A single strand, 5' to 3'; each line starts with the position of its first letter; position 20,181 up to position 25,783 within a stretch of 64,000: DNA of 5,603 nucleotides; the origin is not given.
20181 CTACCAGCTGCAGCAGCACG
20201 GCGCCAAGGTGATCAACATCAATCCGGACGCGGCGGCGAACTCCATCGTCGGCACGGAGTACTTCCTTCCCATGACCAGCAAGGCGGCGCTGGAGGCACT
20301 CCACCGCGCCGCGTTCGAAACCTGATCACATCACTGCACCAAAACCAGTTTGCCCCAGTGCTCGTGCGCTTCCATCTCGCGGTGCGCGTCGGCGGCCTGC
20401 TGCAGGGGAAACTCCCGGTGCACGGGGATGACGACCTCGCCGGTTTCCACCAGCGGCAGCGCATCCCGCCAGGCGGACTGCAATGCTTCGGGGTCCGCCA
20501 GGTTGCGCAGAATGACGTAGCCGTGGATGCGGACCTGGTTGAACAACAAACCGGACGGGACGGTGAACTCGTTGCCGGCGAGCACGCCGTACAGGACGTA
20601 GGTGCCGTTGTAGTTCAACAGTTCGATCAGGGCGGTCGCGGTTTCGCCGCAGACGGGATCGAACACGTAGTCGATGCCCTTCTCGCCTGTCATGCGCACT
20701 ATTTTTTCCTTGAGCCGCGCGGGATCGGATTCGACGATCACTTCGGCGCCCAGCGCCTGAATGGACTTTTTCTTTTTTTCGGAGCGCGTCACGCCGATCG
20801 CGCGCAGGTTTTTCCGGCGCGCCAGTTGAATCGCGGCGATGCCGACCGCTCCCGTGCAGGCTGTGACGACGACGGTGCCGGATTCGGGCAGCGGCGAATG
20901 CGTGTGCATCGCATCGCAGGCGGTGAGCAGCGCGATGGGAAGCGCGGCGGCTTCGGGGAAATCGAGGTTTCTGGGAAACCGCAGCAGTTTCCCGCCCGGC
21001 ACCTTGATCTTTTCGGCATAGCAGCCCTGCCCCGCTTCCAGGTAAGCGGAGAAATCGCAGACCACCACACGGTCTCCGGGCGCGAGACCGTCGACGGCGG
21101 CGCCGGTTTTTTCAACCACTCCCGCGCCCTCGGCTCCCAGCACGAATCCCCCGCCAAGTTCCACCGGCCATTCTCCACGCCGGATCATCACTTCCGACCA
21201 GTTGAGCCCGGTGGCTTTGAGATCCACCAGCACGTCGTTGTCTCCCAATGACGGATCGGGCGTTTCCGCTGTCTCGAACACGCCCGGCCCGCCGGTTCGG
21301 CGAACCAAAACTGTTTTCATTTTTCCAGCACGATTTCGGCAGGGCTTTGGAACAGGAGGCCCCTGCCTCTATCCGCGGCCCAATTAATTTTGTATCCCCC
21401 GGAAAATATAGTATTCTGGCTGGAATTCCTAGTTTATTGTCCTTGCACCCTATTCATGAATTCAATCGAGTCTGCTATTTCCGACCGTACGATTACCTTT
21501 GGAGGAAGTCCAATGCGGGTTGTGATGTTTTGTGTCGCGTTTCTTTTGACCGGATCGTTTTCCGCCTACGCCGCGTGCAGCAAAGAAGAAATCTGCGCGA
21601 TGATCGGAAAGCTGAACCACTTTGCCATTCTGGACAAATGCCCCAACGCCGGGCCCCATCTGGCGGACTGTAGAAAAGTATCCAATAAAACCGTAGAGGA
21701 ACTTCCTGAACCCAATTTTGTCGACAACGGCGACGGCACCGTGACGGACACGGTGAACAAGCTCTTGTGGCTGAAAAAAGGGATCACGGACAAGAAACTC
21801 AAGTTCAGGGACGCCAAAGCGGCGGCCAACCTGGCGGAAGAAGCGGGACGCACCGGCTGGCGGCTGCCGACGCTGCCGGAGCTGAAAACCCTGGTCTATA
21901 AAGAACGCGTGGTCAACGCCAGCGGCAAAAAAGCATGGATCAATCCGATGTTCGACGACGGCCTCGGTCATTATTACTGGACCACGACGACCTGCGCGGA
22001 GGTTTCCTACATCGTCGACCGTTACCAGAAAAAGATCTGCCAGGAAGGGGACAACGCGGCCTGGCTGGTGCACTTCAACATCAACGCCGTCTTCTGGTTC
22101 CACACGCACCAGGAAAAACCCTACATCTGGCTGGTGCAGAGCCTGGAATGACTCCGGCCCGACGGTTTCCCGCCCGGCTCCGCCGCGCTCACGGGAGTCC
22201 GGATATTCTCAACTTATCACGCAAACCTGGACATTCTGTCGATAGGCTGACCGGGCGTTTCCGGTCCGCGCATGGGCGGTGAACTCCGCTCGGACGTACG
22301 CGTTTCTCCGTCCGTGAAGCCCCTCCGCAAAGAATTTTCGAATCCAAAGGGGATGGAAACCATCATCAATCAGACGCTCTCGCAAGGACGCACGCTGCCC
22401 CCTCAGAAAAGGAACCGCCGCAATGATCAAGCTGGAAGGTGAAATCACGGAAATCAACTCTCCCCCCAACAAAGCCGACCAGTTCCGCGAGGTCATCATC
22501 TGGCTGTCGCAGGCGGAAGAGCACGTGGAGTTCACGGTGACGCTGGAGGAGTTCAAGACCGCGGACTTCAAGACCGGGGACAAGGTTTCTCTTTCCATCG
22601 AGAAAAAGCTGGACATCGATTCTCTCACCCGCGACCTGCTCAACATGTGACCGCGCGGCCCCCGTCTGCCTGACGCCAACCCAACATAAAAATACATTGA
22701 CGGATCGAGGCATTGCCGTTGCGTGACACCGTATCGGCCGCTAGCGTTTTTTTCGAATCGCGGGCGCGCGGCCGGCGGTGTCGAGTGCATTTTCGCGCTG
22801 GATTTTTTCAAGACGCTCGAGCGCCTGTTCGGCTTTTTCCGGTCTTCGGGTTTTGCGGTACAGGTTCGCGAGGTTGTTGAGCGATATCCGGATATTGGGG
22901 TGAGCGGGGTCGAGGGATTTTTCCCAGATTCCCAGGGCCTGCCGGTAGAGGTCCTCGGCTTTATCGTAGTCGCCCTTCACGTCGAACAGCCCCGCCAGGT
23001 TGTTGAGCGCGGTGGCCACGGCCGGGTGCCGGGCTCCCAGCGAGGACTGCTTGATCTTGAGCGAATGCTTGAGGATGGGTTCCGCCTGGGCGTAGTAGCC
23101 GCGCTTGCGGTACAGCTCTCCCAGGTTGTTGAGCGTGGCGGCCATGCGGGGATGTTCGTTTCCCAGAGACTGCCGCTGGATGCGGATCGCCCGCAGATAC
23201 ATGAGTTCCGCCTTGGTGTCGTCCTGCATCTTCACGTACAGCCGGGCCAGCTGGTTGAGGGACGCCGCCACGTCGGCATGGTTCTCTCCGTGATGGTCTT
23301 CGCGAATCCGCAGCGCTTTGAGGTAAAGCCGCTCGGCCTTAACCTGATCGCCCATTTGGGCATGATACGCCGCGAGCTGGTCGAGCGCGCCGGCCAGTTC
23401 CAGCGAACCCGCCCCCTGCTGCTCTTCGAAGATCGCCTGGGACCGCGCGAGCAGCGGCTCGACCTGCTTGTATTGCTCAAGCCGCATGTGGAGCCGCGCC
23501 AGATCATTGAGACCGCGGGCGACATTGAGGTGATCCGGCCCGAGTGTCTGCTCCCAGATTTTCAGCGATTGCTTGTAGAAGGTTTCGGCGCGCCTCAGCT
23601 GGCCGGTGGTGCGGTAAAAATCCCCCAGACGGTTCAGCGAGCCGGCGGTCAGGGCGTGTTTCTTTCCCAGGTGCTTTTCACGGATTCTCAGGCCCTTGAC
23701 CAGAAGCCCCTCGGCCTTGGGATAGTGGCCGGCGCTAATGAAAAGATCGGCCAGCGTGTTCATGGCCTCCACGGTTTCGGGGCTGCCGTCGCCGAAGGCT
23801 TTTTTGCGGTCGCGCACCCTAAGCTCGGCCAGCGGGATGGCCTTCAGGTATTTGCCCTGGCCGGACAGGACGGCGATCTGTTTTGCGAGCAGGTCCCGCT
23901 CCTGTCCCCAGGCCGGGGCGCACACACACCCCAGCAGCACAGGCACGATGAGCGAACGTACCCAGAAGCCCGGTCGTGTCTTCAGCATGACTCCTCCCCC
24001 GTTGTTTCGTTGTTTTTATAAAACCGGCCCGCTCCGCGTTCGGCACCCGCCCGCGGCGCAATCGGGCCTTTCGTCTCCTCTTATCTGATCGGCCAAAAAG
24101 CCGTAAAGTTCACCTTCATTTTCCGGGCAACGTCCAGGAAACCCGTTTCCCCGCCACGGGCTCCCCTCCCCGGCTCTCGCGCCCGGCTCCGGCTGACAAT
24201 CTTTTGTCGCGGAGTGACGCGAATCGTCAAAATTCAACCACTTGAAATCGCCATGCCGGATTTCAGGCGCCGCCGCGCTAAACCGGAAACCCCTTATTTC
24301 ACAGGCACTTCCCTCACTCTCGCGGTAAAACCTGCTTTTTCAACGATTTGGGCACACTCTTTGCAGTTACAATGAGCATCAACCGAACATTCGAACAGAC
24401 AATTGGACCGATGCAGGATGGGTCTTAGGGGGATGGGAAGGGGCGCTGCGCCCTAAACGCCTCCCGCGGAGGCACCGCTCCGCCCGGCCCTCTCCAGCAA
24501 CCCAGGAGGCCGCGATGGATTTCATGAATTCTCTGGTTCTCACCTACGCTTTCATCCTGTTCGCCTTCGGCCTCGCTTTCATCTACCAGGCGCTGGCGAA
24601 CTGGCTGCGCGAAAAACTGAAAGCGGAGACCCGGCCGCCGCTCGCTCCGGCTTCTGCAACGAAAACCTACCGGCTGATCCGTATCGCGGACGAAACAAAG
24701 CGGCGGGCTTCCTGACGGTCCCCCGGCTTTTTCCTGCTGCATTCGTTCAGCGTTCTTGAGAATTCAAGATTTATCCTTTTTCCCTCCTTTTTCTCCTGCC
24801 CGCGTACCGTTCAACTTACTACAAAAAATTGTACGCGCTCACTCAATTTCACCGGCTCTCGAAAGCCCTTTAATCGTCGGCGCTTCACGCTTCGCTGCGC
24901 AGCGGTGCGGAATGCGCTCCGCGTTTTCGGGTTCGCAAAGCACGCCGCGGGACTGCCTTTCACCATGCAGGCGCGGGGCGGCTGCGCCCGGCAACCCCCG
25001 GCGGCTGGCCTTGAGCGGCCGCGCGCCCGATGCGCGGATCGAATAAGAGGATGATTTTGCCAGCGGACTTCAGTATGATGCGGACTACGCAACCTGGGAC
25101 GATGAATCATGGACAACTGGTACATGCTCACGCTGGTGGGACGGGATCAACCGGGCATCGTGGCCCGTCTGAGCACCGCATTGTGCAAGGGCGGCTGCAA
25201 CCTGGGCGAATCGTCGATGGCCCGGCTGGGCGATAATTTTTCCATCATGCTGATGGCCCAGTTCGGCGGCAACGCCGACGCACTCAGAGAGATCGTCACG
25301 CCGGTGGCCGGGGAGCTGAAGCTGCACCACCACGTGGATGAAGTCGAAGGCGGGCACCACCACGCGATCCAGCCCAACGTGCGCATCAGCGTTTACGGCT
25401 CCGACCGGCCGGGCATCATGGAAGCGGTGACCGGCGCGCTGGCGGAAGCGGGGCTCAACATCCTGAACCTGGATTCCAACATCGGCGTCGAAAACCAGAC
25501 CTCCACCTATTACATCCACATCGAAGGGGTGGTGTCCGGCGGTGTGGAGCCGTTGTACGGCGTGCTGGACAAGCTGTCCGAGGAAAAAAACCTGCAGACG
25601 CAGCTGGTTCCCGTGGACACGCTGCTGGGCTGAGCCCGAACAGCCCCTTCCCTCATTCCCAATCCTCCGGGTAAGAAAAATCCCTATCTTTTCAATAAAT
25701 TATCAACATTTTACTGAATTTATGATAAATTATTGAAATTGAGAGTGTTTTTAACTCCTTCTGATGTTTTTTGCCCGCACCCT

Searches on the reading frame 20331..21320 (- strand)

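Call 53: search_protein_families(library=pfam, proteins=[window:20331-21320:-], max_evalue=0.001)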
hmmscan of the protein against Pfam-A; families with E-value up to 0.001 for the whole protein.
window:20331-21320:- (329 aa): 3 families
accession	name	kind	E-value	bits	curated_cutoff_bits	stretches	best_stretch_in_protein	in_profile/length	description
PF00107.32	ADH_zinc_N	-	1.3e-21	77.3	31.8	1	158-289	1-125/129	Zinc-binding dehydrogenase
PF13602.12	ADH_zinc_N_2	-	8.2e-18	66.1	27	1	190-327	1-134/134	Zinc-binding dehydrogenase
PF08240.17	ADH_N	-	5.3e-15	56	23.5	1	26-116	1-103/104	Alcohol dehydrogenase GroES-like domain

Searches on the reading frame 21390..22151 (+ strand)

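Call 53: search_protein_families(library=pfam, proteins=[window:21390-22151:+], max_evalue=0.001)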
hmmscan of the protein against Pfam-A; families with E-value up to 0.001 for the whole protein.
window:21390-22151:+ (253 aa): 1 family
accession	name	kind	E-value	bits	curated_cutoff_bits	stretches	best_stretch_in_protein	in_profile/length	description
PF07603.17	Lcl_C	-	3.3e-16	60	34.9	1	116-249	1-116/117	Lcl C-terminal domain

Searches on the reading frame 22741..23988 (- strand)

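Call 53: search_protein_families(library=pfam, proteins=[window:22741-23988:-], max_evalue=0.001)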
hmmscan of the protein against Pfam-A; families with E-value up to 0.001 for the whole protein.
window:22741-23988:- (415 aa): 18 families
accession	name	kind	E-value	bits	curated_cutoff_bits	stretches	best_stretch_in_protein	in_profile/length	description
PF13424.12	TPR_12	-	2e-69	230.2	30.1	6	282-352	2-72/77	Tetratricopeptide repeat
PF13374.12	TPR_10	-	7.3e-65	213.7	27.5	6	114-153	1-40/42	Tetratricopeptide repeat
PF24885.1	TPR_NPHP3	-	1.8e-59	201.5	100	4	289-400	105-216/239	Nephrocystin-3 TPR domain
PF13176.12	TPR_7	-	6.9e-28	94.8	27.9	0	327-354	1-28/36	Tetratricopeptide repeat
PF07719.23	TPR_2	-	2e-26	90.3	27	0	325-352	1-28/34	Tetratricopeptide repeat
PF00515.34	TPR_1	-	1.4e-24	85.2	27.8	1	325-354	1-30/34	Tetratricopeptide repeat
PF13181.12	TPR_8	-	3.8e-24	83.2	25.7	0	116-144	2-30/34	Tetratricopeptide repeat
PF17874.7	TPR_MalT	-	2.5e-16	60.3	45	2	281-403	78-197/336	MalT-like TPR region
PF14559.12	TPR_19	-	5.3e-16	59.2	25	1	339-400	5-58/68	Tetratricopeptide repeat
PF13428.12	TPR_14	-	2.4e-14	52.8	23.5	0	201-231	3-33/44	Tetratricopeptide repeat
PF13432.12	TPR_16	-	4.2e-10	40.3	32.7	1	319-356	25-62/65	Tetratricopeptide repeat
PF13431.12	TPR_17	-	7.4e-09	35.6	24.4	0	369-388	15-34/34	Tetratricopeptide repeat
PF25068.1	ARM_TT21_4th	-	3.4e-07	31.1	30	0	119-219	3-93/153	Tetratricopeptide repeat protein 21 forth ARM domain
PF21325.3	SHPRH_helical-1st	-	7.6e-06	26.5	27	0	321-366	20-65/95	E3 ubiquitin-protein ligase SHPRH, first helical domain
PF10602.15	RPN7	-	3.8e-05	23.9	29.6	0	189-226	26-63/174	26S proteasome subunit RPN7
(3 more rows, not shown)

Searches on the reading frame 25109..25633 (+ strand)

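Call 53: search_protein_families(library=pfam, proteins=[window:25109-25633:+], max_evalue=0.001)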
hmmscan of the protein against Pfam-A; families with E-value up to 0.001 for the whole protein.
window:25109-25633:+ (174 aa): 6 families
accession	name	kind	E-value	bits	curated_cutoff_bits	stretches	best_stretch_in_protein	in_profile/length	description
PF13740.12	ACT_6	-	1.6e-18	66.8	23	2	7-61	5-57/76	ACT domain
PF01842.31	ACT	-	1.5e-10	41.1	27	1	92-124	2-34/66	ACT domain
PF13840.12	ACT_7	-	3e-08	33.8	27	0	94-123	10-43/65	ACT domain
PF13291.12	ACT_4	-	1e-07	33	27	1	90-139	6-55/80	ACT domain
PF22629.2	ACT_AHAS_ss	-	6.8e-06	26.6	27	1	94-140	2-48/67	AHAS small subunit-like ACT domain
PF22468.2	ACT_9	-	0.00026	21.1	27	0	94-119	2-30/61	ACT domain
